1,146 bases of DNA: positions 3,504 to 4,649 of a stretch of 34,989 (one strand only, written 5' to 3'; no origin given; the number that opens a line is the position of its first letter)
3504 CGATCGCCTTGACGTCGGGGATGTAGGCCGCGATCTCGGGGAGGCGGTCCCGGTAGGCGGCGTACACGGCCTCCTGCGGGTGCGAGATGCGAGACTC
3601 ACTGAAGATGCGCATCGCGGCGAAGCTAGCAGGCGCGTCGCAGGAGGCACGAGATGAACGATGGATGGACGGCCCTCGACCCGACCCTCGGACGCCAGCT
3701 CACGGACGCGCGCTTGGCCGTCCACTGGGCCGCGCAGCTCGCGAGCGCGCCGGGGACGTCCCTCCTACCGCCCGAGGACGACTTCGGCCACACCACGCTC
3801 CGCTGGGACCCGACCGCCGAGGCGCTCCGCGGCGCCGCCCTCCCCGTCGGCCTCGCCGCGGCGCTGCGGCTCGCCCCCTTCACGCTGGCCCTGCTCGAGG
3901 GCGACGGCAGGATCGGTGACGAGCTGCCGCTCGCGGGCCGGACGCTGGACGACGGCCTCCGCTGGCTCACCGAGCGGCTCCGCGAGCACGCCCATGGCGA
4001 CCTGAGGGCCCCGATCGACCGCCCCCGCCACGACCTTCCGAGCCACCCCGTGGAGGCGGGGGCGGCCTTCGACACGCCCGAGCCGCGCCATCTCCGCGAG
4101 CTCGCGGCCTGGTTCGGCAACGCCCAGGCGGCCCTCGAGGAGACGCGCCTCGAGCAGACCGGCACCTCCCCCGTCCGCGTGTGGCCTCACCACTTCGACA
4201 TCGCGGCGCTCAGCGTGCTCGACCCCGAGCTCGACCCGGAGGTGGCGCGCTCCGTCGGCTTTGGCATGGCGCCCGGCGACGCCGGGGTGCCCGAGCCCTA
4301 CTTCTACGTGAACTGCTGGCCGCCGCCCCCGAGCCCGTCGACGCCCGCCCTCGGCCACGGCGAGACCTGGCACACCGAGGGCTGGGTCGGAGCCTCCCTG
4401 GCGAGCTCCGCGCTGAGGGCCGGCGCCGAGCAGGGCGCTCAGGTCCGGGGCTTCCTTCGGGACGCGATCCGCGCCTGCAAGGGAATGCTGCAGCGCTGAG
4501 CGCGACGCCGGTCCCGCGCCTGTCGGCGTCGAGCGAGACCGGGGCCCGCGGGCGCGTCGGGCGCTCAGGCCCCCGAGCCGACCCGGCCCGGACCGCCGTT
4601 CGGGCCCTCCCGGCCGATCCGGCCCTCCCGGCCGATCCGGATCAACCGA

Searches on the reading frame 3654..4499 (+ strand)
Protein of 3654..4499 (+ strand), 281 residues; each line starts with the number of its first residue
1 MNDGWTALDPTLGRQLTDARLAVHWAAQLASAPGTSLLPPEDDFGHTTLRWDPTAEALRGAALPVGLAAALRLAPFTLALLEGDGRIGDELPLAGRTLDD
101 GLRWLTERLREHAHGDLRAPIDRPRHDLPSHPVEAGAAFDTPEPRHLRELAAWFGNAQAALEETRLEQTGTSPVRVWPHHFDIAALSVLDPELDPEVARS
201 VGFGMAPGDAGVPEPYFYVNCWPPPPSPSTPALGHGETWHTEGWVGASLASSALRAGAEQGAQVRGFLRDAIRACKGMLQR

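Call 13: search_protein_families(library=pfam, proteins=[window:3654-4499:+])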
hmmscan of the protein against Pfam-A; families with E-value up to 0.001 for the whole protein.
window:3654-4499:+ (281 aa): 1 family
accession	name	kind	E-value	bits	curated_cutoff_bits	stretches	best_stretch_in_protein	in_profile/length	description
PF19459.4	DUF5996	-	0.00019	21.1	25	0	200-274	208-282/296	Family of unknown function (DUF5996)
